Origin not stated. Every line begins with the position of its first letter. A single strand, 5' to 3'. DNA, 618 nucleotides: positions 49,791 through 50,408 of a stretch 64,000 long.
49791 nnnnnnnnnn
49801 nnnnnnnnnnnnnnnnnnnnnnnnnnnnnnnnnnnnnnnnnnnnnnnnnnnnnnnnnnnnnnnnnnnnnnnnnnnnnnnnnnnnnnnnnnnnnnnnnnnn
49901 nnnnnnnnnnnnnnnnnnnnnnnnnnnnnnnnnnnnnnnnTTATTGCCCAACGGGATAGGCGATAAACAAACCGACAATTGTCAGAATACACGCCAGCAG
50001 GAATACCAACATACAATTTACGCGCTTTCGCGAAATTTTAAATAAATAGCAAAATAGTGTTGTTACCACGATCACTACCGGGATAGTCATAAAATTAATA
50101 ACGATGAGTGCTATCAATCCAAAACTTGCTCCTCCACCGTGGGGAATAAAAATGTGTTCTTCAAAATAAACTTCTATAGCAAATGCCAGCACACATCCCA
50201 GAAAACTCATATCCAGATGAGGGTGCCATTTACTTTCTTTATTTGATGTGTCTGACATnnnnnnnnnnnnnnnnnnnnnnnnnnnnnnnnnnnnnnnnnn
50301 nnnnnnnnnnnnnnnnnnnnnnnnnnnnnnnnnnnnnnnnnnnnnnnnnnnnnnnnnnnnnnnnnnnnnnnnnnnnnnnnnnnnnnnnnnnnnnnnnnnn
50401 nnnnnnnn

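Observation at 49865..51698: About 1.8 kb accessory insert between eutR and hemF carrying a two-gene module of unknown function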

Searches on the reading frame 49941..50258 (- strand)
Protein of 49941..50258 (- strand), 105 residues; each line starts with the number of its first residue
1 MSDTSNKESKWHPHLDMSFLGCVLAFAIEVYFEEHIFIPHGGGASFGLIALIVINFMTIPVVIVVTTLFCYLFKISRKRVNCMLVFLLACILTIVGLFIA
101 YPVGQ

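Call 12: search_protein_families(proteins=[window:49941-50258:-], library=ncbifam, max_evalue=1)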
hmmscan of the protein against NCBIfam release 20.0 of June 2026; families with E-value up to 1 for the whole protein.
window:49941-50258:- (105 aa): 1 family
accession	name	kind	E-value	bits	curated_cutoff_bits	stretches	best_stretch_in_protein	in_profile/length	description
NF051849.1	LCP_trans_Cps2A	equivalog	0.55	9.4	650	1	46-99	34-87/477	LCP family glycopolymer transferase CpsA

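Call 13: search_protein_families(proteins=[window:49941-50258:-], library=padloc, max_evalue=1)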
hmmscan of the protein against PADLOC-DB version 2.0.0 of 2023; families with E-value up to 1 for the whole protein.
window:49941-50258:- (105 aa): 0 families

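Call 21: find_homologous_proteins(query=window:49941-50258:-, max_evalue=0.01)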
Query window:49941-50258:- (105 aa): 19 proteins with E <= 0.01 among 23 candidates.
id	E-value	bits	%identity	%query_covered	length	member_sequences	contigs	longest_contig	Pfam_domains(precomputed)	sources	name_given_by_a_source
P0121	4.3e-61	222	97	100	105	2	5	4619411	PF26378.1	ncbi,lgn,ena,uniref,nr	ncbi:hypothetical protein HVZ03_20210 [Escherichia fergusonii]|uniref:hypothetical protein n=1 Tax=E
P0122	2.1e-60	219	96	100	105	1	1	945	PF26378.1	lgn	-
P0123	1.0e-58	214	93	100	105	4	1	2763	PF26378.1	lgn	-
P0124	1.9e-58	213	91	100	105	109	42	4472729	PF26378.1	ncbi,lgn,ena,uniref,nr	ncbi:hypothetical protein K3208_004029 [Escherichia coli]|uniref:hypothetical protein n=1 Tax=Escher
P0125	1.9e-58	213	94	100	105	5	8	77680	PF26378.1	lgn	-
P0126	8.6e-56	205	88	100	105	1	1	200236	PF26378.1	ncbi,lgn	-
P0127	9.9e-55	201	88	100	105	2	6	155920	PF26378.1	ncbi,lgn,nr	ncbi:hypothetical protein F6T13_03885 [Escherichia coli]|nr:hypothetical protein [Escherichia coli] 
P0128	3.6e-41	158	92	74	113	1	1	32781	PF26378.1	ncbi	-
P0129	6.1e-41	157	97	70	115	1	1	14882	PF26378.1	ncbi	-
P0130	6.4e-41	157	86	89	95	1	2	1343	PF26378.1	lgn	-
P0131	1.0e-37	147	80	84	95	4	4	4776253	PF26378.1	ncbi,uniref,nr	ncbi:hypothetical protein [Escherichia albertii]|uniref:hypothetical protein n=1 Tax=Escherichia alb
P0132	7.7e-37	144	63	95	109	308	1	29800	PF26378.1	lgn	-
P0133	4.7e-36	141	61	95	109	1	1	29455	PF26378.1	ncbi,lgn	-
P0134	1.9e-35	139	62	100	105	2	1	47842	PF26378.1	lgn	-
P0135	1.1e-30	124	97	57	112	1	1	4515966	PF26378.1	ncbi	-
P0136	1.5e-29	120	55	99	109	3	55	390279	PF26378.1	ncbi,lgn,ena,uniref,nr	ncbi:hypothetical protein [Kluyvera georgiana]|uniref:hypothetical protein n=1 Tax=Kluyvera georgian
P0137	9.6e-28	114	58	95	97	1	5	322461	PF26378.1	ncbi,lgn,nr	ncbi:hypothetical protein GPM53_002683 [Salmonella enterica]|nr:hypothetical protein [Salmonella ent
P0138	1.2e-20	92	82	62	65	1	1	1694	PF26378.1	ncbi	ncbi:hypothetical protein FG485_03455, partial [Salmonella enterica subsp. enterica serovar Typhimur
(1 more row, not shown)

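Call 25: profile_search(protein=window:49941-50258:-)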
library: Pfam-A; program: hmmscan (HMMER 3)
A. the first sequence (105 residues): domains with independent E <= 10: 2; with E <= 0.001: 0
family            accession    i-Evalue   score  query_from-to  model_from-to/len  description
CPP1-like         PF11833.13       0.18    11.9      44-101       103-159/196  Protein CHAPERONE-LIKE PROTEIN OF POR1-like
DUF819            PF05684.17       0.48     9.8      53-103        56-105/379  Protein of unknown function (DUF819)
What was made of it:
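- On Pfam PF26378 YpfK: The local Pfam-A copy lacks this model (call 25).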

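Call 51: find_encoding_contigs(protein=P0132, flank=5000, max_places=2)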
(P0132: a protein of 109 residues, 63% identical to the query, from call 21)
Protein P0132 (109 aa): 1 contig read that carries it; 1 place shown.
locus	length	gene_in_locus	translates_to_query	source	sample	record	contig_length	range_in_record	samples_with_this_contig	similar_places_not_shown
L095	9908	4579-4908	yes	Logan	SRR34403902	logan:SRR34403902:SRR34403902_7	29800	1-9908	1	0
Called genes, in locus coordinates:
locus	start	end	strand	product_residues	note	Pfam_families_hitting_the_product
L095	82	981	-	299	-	PF04261:Dyp_perox_N, PF20628:Dyp_perox_C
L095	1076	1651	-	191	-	PF06572:DUF1131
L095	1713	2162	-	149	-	PF11143:DUF2919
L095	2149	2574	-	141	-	PF13527:Acetyltransf_9 (faint), PF00583:Acetyltransf_1, PF13673:Acetyltransf_10, PF13480:Acetyltransf_6 (weak), PF13508:Acetyltransf_7, PF08445:FR47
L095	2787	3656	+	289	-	PF01520:Amidase_3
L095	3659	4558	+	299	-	PF01218:Coprogen_oxidas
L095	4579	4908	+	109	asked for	PF26378:YpfK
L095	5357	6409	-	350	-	PF00165:HTH_AraC, PF12833:HTH_18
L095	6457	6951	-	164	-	PF00936:BMC, PF16365:EutK_C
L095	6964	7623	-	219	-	PF00936:BMC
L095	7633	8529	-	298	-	PF05985:EutC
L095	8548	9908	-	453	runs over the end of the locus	PF06751:EutB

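Call 65: search_protein_families(proteins=[window:49944-50258:-], library=phrogs, max_evalue=0.1)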
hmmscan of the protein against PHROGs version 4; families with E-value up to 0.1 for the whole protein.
window:49944-50258:- (105 aa): 0 families

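Call 77: search_protein_representatives(alignment_id=A3)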
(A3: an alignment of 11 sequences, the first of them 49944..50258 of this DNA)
Query: 11 sequences, 105 profile positions. Proteins with E-value up to 0.001 (for the whole library): 8; up to 1e-10: 7; up to 1e-30: 3. The best 8 are listed.
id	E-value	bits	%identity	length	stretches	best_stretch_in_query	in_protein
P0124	3.3e-54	197.7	-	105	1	1-105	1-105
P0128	7.5e-36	138.7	-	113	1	1-80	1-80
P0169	1.1e-31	125.3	-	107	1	10-105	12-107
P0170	1.2e-15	73.8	-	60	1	14-59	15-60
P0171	6.4e-14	68.2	-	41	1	1-41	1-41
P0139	9.2e-13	64.5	-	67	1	1-39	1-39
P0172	8.4e-12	61.4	-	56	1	58-100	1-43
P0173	3.6e-05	40.1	-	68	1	45-85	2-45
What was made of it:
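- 49941..50258 (-): ypfK: 105-aa, three-helix inner-membrane protein (Pfam PF26378 YpfK), intact. The family is restricted to 8 clusters among 1.84 billion representatives (call 77).
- Tried and rejected: A profile search over 1.84 billion representatives found only 8 enterobacterial clusters, so no remote homologue can suggest a function (call 77).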

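Call 86: find_encoding_contigs(protein=P0121, flank=4000, max_places=2)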
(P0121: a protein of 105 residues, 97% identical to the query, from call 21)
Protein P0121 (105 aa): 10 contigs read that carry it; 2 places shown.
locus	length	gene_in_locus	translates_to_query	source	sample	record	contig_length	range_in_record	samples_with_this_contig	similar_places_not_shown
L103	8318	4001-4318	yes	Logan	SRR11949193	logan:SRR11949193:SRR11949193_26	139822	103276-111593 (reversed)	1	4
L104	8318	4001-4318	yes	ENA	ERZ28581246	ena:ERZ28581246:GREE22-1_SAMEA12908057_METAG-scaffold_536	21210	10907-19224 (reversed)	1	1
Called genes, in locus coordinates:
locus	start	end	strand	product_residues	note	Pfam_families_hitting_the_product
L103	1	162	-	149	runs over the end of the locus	PF11143:DUF2919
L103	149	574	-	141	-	PF13480:Acetyltransf_6 (weak), PF13527:Acetyltransf_9 (faint), PF00583:Acetyltransf_1, PF13673:Acetyltransf_10, PF13508:Acetyltransf_7, PF08445:FR47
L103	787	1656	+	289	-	PF01520:Amidase_3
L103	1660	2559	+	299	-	PF01218:Coprogen_oxidas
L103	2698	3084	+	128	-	-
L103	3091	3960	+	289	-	PF09234:DUF1963 (weak)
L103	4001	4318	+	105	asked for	PF26378:YpfK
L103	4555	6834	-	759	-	PF00390:malic, PF03949:Malic_M, PF01515:PTA_PTB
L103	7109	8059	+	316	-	PF00923:TAL_FSA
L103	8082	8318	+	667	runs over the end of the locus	PF00456:Transketolase_N, PF02779:Transket_pyr, PF02780:Transketolase_C, PF22613:Transketolase_C_1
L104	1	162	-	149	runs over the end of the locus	PF11143:DUF2919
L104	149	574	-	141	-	PF13480:Acetyltransf_6 (weak), PF13527:Acetyltransf_9 (faint), PF00583:Acetyltransf_1, PF13673:Acetyltransf_10, PF13508:Acetyltransf_7, PF08445:FR47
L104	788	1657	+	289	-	PF01520:Amidase_3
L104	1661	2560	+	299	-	PF01218:Coprogen_oxidas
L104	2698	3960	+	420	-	PF09234:DUF1963 (faint)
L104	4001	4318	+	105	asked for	PF26378:YpfK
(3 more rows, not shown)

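Call 89: predict_structure(alignment_id=A3)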
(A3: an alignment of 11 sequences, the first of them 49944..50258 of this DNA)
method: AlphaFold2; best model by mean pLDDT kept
length: 105 residues; sequences in the alignment: 11
mean_pLDDT: 59.0   pTM: 0.33
mean pLDDT of the five models: 59.0, 56.2, 53.4, 53.4, 49.7
residues with pLDDT >= 90: 0; 70-90: 20; 50-70: 56; < 50: 29
segments of 3 or more residues with pLDDT < 50: 1-16, 33-43
pLDDT, mean of each block of 10 residues (from residue 1): 42 49 60 48 56 72 72 64 66 67 50
secondary structure, 60 per line:
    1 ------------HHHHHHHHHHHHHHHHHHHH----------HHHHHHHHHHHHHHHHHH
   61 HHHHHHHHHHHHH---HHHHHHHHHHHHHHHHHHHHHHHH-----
elements in order: H13-32 H43-73 H77-100
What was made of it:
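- Tried and rejected: The AF2 model had pLDDT 59, too poor for a fold search (call 89).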
